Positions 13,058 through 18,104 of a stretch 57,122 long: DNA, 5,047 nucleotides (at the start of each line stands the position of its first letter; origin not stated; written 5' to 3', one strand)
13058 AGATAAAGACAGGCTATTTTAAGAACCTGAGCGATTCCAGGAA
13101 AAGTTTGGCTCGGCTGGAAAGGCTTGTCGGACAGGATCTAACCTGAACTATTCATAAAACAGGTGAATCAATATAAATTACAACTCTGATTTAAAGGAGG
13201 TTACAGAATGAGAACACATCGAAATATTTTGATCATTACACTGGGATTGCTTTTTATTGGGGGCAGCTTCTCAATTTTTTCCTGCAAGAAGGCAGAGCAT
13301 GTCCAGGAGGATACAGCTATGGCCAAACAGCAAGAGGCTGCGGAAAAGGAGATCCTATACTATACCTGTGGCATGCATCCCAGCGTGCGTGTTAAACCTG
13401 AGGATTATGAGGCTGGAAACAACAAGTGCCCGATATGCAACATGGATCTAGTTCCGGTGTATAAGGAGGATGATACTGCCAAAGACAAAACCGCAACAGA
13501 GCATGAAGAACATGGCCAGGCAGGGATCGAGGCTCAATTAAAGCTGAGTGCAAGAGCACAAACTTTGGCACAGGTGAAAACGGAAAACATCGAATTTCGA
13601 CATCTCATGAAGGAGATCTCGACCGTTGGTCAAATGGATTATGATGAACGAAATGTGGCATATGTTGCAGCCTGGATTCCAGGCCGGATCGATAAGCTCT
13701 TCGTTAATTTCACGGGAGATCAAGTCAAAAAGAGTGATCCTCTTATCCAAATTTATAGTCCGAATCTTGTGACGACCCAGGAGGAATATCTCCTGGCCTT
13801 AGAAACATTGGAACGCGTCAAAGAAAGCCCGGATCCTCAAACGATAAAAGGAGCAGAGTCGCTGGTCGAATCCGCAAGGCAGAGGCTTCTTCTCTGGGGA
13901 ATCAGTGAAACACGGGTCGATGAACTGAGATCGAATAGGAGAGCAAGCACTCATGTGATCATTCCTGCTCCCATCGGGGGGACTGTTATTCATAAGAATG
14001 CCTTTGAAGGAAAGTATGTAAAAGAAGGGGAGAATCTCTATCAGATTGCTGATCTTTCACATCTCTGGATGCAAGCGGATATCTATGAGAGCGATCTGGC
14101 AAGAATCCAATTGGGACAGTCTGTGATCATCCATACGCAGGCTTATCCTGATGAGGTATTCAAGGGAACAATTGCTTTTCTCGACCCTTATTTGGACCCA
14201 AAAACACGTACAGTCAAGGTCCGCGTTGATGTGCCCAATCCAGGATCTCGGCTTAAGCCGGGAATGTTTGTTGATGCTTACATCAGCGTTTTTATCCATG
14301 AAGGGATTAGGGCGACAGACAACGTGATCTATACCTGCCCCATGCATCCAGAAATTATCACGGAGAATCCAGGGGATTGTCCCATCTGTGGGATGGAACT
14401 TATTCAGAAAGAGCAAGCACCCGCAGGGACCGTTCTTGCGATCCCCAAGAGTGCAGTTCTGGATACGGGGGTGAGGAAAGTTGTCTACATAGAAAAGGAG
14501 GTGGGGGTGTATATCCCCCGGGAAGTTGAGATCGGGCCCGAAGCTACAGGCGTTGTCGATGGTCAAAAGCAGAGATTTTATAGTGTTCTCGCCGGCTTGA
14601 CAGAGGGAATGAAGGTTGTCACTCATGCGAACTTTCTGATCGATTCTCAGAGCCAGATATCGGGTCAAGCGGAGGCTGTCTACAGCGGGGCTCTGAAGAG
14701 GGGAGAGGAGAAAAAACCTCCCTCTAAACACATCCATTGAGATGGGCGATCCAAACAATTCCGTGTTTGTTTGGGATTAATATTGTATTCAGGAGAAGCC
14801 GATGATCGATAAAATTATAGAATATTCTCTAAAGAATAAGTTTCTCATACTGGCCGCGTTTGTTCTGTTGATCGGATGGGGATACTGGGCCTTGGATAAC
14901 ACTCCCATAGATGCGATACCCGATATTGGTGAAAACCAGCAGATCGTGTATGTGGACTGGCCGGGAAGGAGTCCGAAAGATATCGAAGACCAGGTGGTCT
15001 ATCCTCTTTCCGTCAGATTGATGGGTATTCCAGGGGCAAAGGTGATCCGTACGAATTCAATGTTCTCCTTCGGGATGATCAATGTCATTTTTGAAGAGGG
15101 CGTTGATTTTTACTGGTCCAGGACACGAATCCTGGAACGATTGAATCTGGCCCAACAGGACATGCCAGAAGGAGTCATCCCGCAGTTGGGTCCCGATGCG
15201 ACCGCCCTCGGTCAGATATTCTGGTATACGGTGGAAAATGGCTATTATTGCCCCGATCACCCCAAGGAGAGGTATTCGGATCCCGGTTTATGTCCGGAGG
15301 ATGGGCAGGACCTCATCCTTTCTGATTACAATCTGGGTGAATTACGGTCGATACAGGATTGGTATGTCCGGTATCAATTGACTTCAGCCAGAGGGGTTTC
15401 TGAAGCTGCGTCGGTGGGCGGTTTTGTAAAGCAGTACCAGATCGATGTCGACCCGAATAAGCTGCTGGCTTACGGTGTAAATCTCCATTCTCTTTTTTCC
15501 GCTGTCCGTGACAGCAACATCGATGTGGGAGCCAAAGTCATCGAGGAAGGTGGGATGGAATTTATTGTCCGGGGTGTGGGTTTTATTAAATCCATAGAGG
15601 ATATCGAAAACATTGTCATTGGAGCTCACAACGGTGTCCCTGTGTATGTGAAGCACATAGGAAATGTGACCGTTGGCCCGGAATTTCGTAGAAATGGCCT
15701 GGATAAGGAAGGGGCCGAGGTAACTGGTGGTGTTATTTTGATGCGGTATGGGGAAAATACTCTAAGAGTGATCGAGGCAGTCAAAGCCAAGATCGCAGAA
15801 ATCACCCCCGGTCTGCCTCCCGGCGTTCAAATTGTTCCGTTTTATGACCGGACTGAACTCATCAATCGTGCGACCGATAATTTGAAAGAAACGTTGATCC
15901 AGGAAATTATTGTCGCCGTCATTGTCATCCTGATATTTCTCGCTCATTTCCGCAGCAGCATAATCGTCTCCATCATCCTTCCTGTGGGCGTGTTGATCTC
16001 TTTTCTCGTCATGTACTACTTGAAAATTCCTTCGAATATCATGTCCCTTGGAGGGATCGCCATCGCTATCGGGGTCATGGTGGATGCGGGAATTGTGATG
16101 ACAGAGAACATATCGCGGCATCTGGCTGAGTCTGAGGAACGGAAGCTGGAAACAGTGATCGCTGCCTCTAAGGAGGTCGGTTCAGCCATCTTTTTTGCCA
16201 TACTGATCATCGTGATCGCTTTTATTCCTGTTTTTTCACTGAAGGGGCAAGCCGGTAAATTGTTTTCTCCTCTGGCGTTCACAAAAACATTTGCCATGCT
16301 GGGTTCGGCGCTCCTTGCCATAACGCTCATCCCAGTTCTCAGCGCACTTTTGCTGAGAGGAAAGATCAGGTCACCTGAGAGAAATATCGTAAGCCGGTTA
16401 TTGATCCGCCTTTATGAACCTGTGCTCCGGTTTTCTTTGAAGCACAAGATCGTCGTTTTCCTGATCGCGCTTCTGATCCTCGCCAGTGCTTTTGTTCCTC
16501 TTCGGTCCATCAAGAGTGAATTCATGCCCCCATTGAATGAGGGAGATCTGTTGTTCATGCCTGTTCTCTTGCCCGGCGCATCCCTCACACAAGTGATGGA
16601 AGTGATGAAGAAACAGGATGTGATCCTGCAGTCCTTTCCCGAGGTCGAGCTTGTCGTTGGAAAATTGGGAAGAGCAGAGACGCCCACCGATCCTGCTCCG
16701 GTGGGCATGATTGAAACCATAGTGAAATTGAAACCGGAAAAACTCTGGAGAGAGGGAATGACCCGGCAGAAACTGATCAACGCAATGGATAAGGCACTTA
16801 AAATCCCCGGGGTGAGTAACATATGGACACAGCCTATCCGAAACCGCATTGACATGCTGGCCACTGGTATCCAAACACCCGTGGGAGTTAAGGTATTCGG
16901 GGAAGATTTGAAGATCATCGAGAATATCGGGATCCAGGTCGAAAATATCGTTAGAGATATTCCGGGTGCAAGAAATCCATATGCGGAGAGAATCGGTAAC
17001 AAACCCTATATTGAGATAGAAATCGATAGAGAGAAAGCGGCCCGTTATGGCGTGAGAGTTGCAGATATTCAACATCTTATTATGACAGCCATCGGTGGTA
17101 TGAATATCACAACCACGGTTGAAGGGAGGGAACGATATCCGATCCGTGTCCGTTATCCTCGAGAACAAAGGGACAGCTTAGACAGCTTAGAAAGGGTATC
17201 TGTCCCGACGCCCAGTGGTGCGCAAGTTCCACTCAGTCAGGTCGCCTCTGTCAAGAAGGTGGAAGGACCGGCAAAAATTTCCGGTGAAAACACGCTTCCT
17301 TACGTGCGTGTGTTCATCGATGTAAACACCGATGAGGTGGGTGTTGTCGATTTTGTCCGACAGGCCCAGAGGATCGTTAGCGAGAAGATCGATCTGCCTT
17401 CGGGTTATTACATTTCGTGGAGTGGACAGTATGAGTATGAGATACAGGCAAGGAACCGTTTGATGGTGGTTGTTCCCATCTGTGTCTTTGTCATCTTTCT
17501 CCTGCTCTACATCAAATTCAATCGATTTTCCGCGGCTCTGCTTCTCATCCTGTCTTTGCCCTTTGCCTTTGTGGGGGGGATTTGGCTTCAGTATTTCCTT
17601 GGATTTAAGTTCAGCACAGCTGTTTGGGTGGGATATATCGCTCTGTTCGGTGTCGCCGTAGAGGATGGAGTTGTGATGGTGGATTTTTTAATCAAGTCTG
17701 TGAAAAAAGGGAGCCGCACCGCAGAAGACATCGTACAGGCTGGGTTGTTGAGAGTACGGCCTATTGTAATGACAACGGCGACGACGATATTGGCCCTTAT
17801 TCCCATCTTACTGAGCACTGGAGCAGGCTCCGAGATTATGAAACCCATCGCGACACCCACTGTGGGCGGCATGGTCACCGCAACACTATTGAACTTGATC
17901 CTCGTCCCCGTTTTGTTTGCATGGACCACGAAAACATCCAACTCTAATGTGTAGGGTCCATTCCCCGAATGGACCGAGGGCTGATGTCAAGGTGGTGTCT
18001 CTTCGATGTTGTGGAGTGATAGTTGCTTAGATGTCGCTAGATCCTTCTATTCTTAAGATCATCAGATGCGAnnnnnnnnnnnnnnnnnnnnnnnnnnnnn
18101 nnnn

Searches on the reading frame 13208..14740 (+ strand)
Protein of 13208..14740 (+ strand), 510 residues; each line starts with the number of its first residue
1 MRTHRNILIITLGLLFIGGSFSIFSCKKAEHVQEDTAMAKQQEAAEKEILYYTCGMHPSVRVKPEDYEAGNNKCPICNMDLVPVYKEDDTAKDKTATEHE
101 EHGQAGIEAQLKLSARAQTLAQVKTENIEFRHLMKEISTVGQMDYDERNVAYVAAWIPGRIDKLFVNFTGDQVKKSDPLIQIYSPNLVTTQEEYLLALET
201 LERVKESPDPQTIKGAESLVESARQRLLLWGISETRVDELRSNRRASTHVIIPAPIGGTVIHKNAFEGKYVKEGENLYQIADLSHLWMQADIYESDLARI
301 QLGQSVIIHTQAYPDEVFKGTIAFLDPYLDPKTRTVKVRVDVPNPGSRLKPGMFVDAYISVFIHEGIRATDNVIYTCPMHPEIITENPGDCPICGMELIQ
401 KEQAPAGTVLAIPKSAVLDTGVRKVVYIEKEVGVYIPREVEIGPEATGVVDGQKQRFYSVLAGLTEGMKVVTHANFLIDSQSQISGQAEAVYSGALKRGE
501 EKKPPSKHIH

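Call 81: search_protein_families(library=pfam, proteins=[window:13208-14740:+], max_evalue=0.00001)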
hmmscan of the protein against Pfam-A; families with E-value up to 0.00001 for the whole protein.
window:13208-14740:+ (510 aa): 3 families
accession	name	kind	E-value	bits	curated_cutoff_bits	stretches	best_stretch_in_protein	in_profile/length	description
PF16576.10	HlyD_D23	-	7.8e-77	257.8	30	1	133-355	2-214/214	Barrel-sandwich domain of CusB or HlyD membrane-fusion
PF13437.12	HlyD_3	-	6.1e-20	72.4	22.2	1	252-352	2-106/106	HlyD family secretion protein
PF19335.5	HMBD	-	1.7e-18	66.6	23.6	1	375-401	2-28/28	Heavy metal binding domain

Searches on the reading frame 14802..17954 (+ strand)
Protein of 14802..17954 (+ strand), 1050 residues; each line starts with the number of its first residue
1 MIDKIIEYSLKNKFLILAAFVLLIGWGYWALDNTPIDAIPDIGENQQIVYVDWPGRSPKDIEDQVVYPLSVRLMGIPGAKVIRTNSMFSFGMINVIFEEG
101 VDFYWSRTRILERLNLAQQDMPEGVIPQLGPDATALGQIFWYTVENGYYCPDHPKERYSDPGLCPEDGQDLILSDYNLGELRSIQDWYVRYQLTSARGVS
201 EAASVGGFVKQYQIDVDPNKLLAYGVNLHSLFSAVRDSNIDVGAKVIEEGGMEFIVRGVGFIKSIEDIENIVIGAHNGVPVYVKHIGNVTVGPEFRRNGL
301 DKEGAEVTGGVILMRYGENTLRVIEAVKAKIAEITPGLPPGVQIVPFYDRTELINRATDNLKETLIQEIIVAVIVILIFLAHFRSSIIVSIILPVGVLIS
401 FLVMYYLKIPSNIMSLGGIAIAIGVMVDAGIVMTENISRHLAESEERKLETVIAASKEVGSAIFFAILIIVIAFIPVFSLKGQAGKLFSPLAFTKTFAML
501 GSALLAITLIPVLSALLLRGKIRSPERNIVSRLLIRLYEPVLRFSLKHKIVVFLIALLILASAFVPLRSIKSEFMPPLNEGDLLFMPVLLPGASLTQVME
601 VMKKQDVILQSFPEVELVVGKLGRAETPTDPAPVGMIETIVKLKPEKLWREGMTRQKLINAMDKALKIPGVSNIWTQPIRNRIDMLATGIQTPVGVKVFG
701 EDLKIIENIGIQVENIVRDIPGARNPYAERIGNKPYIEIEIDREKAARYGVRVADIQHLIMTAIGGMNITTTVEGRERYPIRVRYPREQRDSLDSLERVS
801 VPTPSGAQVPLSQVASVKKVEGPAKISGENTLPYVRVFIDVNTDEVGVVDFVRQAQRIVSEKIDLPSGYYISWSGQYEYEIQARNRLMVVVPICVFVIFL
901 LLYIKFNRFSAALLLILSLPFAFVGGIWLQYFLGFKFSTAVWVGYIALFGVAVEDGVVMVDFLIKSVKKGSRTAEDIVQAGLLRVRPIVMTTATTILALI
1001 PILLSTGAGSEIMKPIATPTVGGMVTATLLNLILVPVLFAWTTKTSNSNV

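Call 81: search_protein_families(library=pfam, proteins=[window:14802-17954:+], max_evalue=0.00001)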
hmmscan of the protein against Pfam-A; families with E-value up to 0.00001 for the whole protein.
window:14802-17954:+ (1050 aa): 2 families
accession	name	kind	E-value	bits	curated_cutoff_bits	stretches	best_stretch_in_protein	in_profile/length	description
PF00873.25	ACR_tran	-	7e-243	809.1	28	1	5-1040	1-1018/1021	AcrB/AcrD/AcrF family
PF03176.21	MMPL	-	9.1e-07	28.6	20.5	1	363-532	144-317/333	MMPL family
